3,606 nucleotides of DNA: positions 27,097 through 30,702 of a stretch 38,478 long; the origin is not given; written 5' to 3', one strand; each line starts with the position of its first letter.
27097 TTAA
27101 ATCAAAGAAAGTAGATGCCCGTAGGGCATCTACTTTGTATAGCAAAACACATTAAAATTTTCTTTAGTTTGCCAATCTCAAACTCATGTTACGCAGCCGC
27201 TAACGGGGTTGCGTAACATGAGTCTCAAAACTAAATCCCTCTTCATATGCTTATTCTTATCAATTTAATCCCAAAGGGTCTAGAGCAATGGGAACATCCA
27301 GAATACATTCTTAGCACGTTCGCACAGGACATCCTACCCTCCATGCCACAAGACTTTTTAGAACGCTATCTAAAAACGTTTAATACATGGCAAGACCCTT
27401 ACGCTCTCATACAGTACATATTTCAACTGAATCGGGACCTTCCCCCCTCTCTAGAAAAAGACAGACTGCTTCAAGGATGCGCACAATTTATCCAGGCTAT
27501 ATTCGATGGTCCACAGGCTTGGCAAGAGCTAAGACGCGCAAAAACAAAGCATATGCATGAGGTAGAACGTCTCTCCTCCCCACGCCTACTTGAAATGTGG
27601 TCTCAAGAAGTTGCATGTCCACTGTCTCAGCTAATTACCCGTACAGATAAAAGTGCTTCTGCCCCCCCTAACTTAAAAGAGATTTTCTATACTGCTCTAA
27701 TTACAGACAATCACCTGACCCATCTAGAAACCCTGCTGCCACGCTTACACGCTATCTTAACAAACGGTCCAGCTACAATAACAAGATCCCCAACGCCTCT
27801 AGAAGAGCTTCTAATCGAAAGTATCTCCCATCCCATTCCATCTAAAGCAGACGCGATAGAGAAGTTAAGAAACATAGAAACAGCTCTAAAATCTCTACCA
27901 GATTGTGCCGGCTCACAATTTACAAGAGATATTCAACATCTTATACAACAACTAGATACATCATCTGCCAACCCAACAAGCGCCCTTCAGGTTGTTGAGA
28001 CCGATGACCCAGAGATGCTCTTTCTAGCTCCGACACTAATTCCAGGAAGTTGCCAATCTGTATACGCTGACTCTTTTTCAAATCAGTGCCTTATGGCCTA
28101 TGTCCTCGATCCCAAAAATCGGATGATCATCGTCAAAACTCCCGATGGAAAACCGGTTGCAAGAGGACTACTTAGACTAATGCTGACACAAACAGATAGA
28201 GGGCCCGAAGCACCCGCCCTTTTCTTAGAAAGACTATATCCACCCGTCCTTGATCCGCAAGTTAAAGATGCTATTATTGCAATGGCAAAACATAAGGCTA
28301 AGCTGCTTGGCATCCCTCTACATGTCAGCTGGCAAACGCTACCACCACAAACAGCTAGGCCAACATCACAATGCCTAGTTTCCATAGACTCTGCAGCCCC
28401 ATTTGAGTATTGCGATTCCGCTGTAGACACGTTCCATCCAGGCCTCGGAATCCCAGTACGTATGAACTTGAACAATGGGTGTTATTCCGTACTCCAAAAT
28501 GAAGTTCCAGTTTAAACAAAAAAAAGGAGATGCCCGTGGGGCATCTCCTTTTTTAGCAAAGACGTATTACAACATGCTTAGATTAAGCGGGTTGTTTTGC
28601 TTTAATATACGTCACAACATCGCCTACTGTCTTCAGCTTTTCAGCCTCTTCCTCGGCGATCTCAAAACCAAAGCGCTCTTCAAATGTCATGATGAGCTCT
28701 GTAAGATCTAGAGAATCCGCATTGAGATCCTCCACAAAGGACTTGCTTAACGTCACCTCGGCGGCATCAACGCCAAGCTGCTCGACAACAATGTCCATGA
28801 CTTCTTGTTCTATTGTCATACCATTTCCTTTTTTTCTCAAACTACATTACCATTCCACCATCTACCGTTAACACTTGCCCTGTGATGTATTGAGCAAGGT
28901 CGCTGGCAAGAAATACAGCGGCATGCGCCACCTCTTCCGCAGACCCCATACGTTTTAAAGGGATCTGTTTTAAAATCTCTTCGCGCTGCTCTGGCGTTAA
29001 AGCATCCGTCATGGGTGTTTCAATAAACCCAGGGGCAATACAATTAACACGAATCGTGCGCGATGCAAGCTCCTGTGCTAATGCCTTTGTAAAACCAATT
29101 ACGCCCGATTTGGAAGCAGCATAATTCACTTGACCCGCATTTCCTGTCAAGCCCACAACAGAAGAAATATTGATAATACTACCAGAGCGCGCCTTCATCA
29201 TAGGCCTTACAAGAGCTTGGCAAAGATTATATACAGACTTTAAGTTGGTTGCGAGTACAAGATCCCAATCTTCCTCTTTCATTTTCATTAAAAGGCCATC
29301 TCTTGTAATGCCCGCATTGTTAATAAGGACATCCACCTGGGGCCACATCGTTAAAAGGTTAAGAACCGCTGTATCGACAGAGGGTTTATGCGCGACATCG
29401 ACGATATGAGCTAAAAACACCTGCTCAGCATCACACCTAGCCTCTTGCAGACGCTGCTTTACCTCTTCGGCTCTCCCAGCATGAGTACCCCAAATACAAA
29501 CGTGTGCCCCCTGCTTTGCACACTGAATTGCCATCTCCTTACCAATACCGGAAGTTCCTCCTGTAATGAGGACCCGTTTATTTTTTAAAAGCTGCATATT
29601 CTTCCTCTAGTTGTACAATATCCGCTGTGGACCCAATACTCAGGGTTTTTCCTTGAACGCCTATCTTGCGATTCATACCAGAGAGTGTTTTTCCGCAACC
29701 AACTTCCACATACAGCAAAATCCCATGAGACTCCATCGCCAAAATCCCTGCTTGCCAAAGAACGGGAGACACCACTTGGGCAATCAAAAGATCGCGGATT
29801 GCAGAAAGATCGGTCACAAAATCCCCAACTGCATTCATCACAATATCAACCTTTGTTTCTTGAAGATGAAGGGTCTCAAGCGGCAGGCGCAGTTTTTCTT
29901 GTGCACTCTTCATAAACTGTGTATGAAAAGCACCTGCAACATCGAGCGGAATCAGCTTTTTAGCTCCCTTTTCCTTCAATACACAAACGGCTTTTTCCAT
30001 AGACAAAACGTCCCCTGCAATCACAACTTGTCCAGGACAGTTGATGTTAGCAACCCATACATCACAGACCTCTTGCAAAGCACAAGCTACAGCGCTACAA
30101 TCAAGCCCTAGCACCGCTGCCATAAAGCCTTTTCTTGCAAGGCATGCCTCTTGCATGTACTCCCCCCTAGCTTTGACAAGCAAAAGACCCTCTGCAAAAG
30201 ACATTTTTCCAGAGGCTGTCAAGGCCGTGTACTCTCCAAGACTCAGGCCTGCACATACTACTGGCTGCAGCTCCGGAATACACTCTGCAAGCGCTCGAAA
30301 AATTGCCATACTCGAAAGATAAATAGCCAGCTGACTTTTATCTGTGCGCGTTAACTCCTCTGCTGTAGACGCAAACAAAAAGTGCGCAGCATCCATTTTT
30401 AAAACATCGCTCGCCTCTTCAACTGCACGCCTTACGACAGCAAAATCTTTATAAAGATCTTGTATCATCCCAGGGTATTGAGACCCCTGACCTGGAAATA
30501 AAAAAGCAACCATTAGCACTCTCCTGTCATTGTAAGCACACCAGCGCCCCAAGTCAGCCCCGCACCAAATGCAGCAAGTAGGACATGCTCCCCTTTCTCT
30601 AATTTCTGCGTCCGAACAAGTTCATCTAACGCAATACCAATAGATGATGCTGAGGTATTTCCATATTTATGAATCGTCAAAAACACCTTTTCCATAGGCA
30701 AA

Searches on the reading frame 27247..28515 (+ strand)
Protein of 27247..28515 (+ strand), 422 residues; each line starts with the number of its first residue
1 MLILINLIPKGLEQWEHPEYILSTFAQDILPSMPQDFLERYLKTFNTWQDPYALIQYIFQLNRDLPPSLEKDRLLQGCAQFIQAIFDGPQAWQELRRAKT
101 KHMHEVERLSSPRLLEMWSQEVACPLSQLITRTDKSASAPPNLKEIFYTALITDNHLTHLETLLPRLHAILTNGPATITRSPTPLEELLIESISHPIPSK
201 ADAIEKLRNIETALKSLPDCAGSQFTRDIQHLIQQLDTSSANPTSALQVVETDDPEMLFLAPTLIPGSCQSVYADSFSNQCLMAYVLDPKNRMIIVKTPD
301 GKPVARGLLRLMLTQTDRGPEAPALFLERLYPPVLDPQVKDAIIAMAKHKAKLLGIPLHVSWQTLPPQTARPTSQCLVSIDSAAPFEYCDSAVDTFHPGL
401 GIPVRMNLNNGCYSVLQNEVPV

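Call 7: search_protein_families(library=pfam, proteins=[window:27247-28515:+], max_evalue=0.01)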
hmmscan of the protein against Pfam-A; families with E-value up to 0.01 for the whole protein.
window:27247-28515:+ (422 aa): 0 families

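Call 15: find_related_loci(query=window:27247-28512:+, collection=genome_contigs, flank=10000)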
Query window:27247-28512:+ (422 aa) in genome_contigs; peptide patterns used: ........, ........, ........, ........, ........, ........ (x = any residue, [..] = any of these).
68 stretches matched a pattern, but none encodes a relative of the query by tblastn (E <= 1e-3).

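Call 18: search_protein_families(library=ncbifam, proteins=[window:27247-28512:+], max_evalue=0.001)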
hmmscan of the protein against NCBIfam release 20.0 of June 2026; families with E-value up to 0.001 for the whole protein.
window:27247-28512:+ (422 aa): 0 families

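Call 19: list_cluster_members(proteins=[window:27247-28512:+, window:23456-27097:+, window:23507-27097:+, window:21698-22639:+, window:22639-23349:+])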
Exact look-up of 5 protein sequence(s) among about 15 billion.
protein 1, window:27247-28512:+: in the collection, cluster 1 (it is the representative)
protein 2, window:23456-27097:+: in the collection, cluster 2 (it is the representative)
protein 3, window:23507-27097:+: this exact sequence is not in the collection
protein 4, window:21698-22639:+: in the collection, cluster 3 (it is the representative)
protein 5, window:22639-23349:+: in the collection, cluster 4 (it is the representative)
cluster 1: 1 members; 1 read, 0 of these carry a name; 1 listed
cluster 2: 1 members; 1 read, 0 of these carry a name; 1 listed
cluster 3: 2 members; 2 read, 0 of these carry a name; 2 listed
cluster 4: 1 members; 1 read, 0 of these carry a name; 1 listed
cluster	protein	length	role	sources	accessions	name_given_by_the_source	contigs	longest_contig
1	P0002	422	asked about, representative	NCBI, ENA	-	-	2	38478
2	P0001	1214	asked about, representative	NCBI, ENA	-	-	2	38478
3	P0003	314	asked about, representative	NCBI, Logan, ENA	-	-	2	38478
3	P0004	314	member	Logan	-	-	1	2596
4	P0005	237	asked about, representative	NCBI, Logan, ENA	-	-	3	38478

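Call 34: predict_structure(protein=window:27247-28512:+)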
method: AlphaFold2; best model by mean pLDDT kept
length: 422 residues; sequences in the alignment: 1
mean_pLDDT: 38.6   pTM: 0.26
mean pLDDT of the five models: 38.6, 35.2, 35.1, 33.7, 32.2
residues with pLDDT >= 90: 0; 70-90: 4; 50-70: 36; < 50: 382
segments of 3 or more residues with pLDDT < 50: 1-7, 31-33, 35-182, 184-200, 217-229, 239-422
pLDDT, mean of each block of 10 residues (from residue 1): 45 52 52 48 40 42 41 45 43 36 33 33 29 29 33 35 42 38 44 42 61 55 48 51 28 29 28 28 30 33 34 40 46 43 45 37 31 31 33 34 32 26 29
secondary structure, 60 per line:
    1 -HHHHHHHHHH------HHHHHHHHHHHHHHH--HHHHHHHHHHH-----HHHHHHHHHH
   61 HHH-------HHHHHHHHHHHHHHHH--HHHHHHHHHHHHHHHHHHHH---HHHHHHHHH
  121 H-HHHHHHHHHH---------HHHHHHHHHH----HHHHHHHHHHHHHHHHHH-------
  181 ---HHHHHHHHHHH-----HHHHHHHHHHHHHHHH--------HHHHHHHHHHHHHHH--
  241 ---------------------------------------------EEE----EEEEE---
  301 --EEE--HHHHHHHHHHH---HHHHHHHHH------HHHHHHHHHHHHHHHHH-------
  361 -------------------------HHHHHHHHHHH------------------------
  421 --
elements in order: H2-11 H18-32 H35-45 H51-63 H71-86 H89-108 H112-121 H123-132 H142-151 H156-173 H184-194 H200-215 H224-238 E286-288 E293-297 E303-305 H308-318 H322-330 H337-353 H386-396

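Call 41: find_homologous_proteins(query=A3, max_evalue=0.00001)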
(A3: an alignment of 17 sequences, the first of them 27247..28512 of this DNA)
Query A3 (17 sequences) (422 aa, profile of the alignment): 1 proteins with E <= 0.00001 among 8000 candidates.
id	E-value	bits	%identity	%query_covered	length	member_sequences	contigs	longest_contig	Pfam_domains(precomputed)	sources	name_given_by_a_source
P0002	1.2e-122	428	100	100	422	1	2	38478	-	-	-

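Call 43: search_solved_structures(query=A3, max_evalue=10)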
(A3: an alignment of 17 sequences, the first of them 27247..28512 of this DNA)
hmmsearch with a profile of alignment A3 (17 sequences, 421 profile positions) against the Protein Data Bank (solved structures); distinct sequences matched with E-value up to 10: 9.
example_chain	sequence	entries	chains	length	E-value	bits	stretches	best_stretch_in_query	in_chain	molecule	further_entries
9r2r_A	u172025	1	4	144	0.068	15.4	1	231-271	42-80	M7r1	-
3h3p_S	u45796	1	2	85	0.32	13.2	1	168-238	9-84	4E10_S0_1TJLC_004_N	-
6wcj_B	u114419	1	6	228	0.43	12.8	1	98-154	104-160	Clathrin light chain B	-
7a0i_A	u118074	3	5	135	0.45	12.7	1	190-258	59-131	Flagelliform spidroin variant 1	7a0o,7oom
6kld_A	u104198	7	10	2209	0.5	12.6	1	162-265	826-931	RNA-directed RNA polymerase L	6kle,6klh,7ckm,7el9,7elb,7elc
5cwh_A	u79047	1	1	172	1.2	11.3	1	109-259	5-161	Designed helical repeat protein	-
9cfs_A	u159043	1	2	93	1.8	10.7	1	197-262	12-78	Long regulatory protein rop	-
3lvh_D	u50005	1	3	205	3.1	9.9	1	98-151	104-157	Clathrin light chain B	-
5h78_A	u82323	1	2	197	8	8.6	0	109-256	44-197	cAMP-dependent protein kinase type II-alpha regulatory subunit,DHR14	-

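Call 49: predict_structure(alignment_id=A3)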
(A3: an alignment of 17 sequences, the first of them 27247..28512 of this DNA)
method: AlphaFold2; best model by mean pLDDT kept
length: 422 residues; sequences in the alignment: 17
mean_pLDDT: 82.9   pTM: 0.84
mean pLDDT of the five models: 82.9, 82.8, 82.3, 80.7, 80.4
residues with pLDDT >= 90: 158; 70-90: 200; 50-70: 41; < 50: 23
segments of 3 or more residues with pLDDT < 50: 1-4, 6-15, 394-402
pLDDT, mean of each block of 10 residues (from residue 1): 47 51 79 88 90 89 88 93 94 88 94 91 90 63 85 83 88 73 90 86 92 84 85 81 77 94 85 83 91 94 93 91 93 84 94 94 69 83 82 47 61 76 74
secondary structure, 60 per line:
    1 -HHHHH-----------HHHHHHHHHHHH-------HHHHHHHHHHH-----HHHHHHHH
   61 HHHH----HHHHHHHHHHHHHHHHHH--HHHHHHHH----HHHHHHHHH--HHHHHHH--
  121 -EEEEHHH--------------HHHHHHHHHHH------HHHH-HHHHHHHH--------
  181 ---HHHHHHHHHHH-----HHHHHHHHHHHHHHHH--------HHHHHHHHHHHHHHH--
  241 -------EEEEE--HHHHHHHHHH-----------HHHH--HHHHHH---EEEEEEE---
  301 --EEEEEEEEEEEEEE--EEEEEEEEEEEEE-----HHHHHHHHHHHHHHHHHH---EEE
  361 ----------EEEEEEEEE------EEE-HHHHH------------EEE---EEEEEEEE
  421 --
elements in order: H2-6 H18-29 H37-47 H53-64 H69-86 H89-96 H101-109 H112-118 E122-125 H143-153 H160-163 H165-172 H184-194 H200-215 H224-238 E248-252 H255-264 H276-279 H282-287 E291-297 E303-316 E319-331 H337-354 E358-360 E371-379 E386-388 H390-394 E407-409 E413-420

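Call 51: fold_search(model_id=the predicted structure, library=pdb)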
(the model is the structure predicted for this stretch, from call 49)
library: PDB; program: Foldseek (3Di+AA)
matches with E <= 10: 408; with E <= 0.001: 0
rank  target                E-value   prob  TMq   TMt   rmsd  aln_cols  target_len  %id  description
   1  7kd7_D                4.3e-02  0.96  0.23  0.43   8.1       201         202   10  Crystal structure of human NatD (NAA40) bound to a bisubstrate analogue (released 2021-06-16)
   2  7kpu_D                4.5e-02  0.96  0.23  0.44   7.3       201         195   11  Crystal structure of human NatD (NAA40) bound to a bisubstrate analogue with a C-3 linker (released 2021-06-16)
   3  9ils_A                5.2e-02  0.87  0.13  0.30   4.5        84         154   21  The GmvT toxin in complex with the C-terminal fragment of its antitoxin (released 2025-03-05)
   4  4u9w_D                6.1e-02  0.98  0.20  0.40   4.9       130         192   13  Crystal Structure of NatD bound to H4/H2A peptide and CoA (released 2015-01-28)
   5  4u9w_A                6.4e-02  0.87  0.20  0.39  18.6       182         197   13  Crystal Structure of NatD bound to H4/H2A peptide and CoA (released 2015-01-28)
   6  7kpu_A                6.7e-02  0.92  0.21  0.41   8.4       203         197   10  Crystal structure of human NatD (NAA40) bound to a bisubstrate analogue with a C-3 linker (released 2021-06-16)
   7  4u9v                  7.8e-02  0.87  0.19  0.36   7.4       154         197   13  Crystal structure of NatD (Naa40p) bound to acetyl CoA (released 2015-01-28)
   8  7ak7_A                8.2e-02  0.89  0.17  0.40   5.9       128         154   19  Structure of Salmonella TacT2 toxin bound to TacA2 antitoxin (released 2021-08-18)
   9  4ag7_B                1.0e-01  0.87  0.20  0.43   7.5       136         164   15  C. elegans glucosamine-6-phosphate N-acetyltransferase (GNA1): coenzyme A adduct (released 2012-07-25)
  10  1m1d_A                1.2e-01  0.84  0.18  0.40   5.7       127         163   16  TETRAHYMENA GCN5 WITH BOUND BISUBSTRATE ANALOG INHIBITOR (released 2002-10-30)
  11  4u9w_B                1.3e-01  0.60  0.20  0.37  19.7       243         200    9  Crystal Structure of NatD bound to H4/H2A peptide and CoA (released 2015-01-28)
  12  1s3z_A                1.3e-01  0.96  0.16  0.40   4.6        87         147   17  Aminoglycoside N-Acetyltransferase AAC(6')-Iy in Complex with CoA and Ribostamycin (released 2004-05-18)
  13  7ak7_B                1.3e-01  0.54  0.16  0.35   9.1       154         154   18  Structure of Salmonella TacT2 toxin bound to TacA2 antitoxin (released 2021-08-18)
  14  7kd7_A                1.6e-01  0.91  0.19  0.37   5.7       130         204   12  Crystal structure of human NatD (NAA40) bound to a bisubstrate analogue (released 2021-06-16)
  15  6ajm_B                1.6e-01  0.69  0.18  0.40   5.8       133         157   20  Crystal structure of apo AtaTR (released 2019-01-02)
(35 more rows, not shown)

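Call 52: search_protein_families(library=pfam, alignment_id=A3, max_evalue=1)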
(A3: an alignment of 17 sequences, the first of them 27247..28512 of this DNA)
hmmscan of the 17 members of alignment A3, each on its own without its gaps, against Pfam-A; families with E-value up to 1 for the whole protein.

A. member 1, window:27247-28512:+ (422 aa): 1 family
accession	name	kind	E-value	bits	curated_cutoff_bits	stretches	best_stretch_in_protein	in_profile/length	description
PF04738.18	Lant_dehydr_N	-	0.11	11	28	1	167-249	190-269/649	Lantibiotic dehydratase, N terminus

B. families by the number of members that match (of 17 scanned): 20 families
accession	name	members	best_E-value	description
PF04871.18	Uso1_p115_C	1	0.0098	Uso1 / p115 like vesicle tethering protein, C terminal region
PF24013.1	DUF7327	1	0.013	Family of unknown function (DUF7327)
PF02881.24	SRP54_N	1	0.018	SRP54-type protein, helical bundle domain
PF22564.2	HAAS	1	0.019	HAAS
PF07299.16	EF-G-binding_N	1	0.023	Elongation factor G-binding protein, N-terminal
PF19298.5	KshA_C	1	0.031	3-Ketosteroid 9alpha-hydroxylase C-terminal domain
PF05304.18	DUF728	1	0.033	Protein of unknown function (DUF728)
PF12212.14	PAZ_2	1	0.099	PAZ domain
PF04738.18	Lant_dehydr_N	1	0.11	Lantibiotic dehydratase, N terminus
PF06120.16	Phage_HK97_TLTM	1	0.11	Tail length tape measure protein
PF23508.1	MBB1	1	0.11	MBB1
PF11603.13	Sir1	1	0.11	Sir1, ORC-binding domain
PF08369.16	PCP_red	1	0.12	Proto-chlorophyllide reductase 57 kD subunit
PF10548.14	P22_AR_C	1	0.12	P22AR C-terminal domain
PF08656.15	DASH_Dad3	1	0.15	DASH complex subunit Dad3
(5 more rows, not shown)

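Call 56: fold_search(model_id=the predicted structure, library=viral)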
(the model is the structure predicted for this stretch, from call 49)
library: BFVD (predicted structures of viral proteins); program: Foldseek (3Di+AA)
matches with E <= 10: 258; with E <= 0.001: 2
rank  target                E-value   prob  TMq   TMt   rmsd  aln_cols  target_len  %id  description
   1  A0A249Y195            3.0e-05  1.00  0.31  0.22  12.5       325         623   11  (no name in the UniProt tables at hand)
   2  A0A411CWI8            3.6e-04  1.00  0.22  0.27  14.8       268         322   14  (no name in the UniProt tables at hand)
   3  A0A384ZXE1            2.4e-03  0.99  0.27  0.19  12.4       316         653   12  Uncharacterized protein [Dickeya phage vB_DsoM_JA29]
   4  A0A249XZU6            3.5e-03  0.99  0.28  0.34  11.8       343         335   11  (no name in the UniProt tables at hand)
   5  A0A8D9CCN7            3.7e-03  0.99  0.24  0.34  13.8       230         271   11  Uncharacterized protein [uncultured marine phage]
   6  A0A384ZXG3            6.4e-03  0.98  0.25  0.18  12.2       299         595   11  Uncharacterized protein [Dickeya phage vB_DsoM_JA29]
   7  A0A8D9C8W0            7.7e-03  1.00  0.26  0.22   7.8       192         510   14  Uncharacterized protein [uncultured marine phage]
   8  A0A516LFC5            1.1e-02  0.98  0.20  0.15  11.5       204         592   14  (no name in the UniProt tables at hand)
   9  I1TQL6                1.5e-02  0.98  0.29  0.15  12.3       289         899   12  (no name in the UniProt tables at hand)
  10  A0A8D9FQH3            1.7e-02  0.96  0.24  0.17  13.3       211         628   14  Uncharacterized protein [uncultured marine phage]
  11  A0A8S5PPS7            2.2e-02  0.97  0.24  0.19  12.2       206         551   14  Uncharacterized protein [Siphoviridae sp. ctZro7]
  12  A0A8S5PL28            2.3e-02  0.97  0.18  0.45   5.4       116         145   16  Uncharacterized protein [Podoviridae sp. ctnCN2]
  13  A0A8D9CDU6            2.7e-02  0.90  0.24  0.22  12.6       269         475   12  Uncharacterized protein [uncultured marine phage]
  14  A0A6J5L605            2.9e-02  0.21  0.12  0.05  23.1       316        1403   13  PcfJ-like protein [uncultured Caudovirales phage]
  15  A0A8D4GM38            4.4e-02  0.96  0.24  0.15  10.1       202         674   11  (no name in the UniProt tables at hand)
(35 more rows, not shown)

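Call 74: search_protein_families(library=padloc, proteins=[window:27247-28512:+], max_evalue=0.01)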
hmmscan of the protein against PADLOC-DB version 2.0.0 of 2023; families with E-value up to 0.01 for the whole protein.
window:27247-28512:+ (422 aa): 0 families

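Call 75: search_protein_families(library=phrogs, proteins=[window:27247-28512:+], max_evalue=0.01)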
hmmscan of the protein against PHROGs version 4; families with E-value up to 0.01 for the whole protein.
window:27247-28512:+ (422 aa): 0 families

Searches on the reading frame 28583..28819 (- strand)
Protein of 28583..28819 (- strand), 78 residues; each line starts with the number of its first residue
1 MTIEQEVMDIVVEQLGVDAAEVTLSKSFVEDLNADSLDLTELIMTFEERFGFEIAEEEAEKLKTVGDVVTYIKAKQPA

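Call 80: find_encoding_contigs(protein=window:28583-28819:-, flank=10000, max_places=10)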
Protein window:28583-28819:- (78 aa): 3 contigs read that carry it; 3 places shown.
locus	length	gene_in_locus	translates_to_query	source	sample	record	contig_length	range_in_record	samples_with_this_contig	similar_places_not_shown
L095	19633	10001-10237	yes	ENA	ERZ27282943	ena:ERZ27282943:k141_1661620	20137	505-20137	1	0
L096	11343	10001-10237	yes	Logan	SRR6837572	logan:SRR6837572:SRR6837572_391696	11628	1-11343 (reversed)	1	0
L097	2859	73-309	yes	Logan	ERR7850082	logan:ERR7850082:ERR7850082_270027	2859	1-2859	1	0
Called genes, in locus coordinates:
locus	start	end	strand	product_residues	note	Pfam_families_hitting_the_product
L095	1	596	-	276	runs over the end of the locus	PF02811:PHP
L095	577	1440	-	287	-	PF01565:FAD_binding_4, PF02873:MurB_C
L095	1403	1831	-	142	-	PF01029:NusB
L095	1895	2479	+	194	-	PF00929:RNase_T (faint)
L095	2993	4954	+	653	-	PF00580:UvrD-helicase, PF13245:AAA_19, PF13604:AAA_30 (weak), PF01443:Viral_helicase1 (faint), PF13361:UvrD_C, PF13538:UvrD_C_2 (weak)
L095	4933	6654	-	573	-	-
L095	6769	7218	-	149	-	PF00293:NUDIX, PF14815:NUDIX_4 (weak)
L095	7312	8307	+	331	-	PF08545:ACP_syn_III, PF02797:Chal_sti_synt_C (faint), PF08541:ACP_syn_III_C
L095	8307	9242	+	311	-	PF00698:Acyl_transf_1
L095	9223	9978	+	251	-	PF00106:adh_short, PF08659:KR, PF23441:SDR, PF13561:adh_short_C2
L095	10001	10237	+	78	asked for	PF00550:PP-binding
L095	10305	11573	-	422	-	-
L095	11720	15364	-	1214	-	-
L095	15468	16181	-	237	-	PF05170:AsmA (weak), PF05359:DUF748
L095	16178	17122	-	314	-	PF00923:TAL_FSA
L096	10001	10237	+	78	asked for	PF00550:PP-binding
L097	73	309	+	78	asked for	PF00550:PP-binding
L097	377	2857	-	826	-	?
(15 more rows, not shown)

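Call 85: find_homologous_proteins(query=L097:377-2857:-, max_evalue=1e-10)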
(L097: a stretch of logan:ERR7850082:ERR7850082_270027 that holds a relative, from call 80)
Query L097:377-2857:- (826 aa): 1 proteins with E <= 1e-10 among 8000 candidates.
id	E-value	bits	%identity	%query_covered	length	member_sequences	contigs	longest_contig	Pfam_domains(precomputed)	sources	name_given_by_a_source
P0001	0.0e+0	1049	60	100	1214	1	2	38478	-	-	-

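Call 87: list_cluster_members(proteins=[L097:380-2857:-])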
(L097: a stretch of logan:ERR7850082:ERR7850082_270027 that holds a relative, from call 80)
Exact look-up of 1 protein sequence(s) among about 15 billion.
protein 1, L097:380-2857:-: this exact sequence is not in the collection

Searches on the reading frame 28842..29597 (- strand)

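Call 7: search_protein_families(library=pfam, proteins=[window:28842-29597:-], max_evalue=0.01)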
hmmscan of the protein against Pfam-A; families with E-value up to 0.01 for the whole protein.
window:28842-29597:- (251 aa): 5 families
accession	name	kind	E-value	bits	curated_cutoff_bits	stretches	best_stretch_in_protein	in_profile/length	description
PF13561.12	adh_short_C2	-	3.6e-66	223.6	27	1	16-249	6-235/236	Enoyl-(Acyl carrier protein) reductase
PF00106.31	adh_short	-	2.7e-60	203.6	26.6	1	7-203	1-193/195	short chain dehydrogenase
PF08659.16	KR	-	1.1e-22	81.2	22.6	1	9-190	3-176/180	KR domain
PF23441.1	SDR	-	8.8e-09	35.6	27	1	4-249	5-255/258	SDR-like rossmann domain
PF02719.21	Polysacc_synt_2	-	0.0023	17.6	20.2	1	9-79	1-74/293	Polysaccharide biosynthesis protein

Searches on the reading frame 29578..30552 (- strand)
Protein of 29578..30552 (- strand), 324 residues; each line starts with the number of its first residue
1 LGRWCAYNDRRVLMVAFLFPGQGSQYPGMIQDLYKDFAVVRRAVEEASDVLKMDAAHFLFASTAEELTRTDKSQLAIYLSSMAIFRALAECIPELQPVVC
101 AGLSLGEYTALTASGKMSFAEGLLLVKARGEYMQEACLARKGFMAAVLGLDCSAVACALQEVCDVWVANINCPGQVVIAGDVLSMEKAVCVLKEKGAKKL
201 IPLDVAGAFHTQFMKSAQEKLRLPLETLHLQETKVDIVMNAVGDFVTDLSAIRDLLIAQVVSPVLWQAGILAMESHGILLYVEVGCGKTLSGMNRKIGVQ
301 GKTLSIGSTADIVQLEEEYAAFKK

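Call 7: search_protein_families(library=pfam, proteins=[window:29578-30552:-], max_evalue=0.01)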
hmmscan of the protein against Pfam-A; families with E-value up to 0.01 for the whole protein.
window:29578-30552:- (324 aa): 1 family
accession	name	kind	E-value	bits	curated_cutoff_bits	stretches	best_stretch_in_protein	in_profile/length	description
PF00698.26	Acyl_transf_1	-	3.1e-28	99.6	32.7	1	17-284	2-265/319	Acyl transferase domain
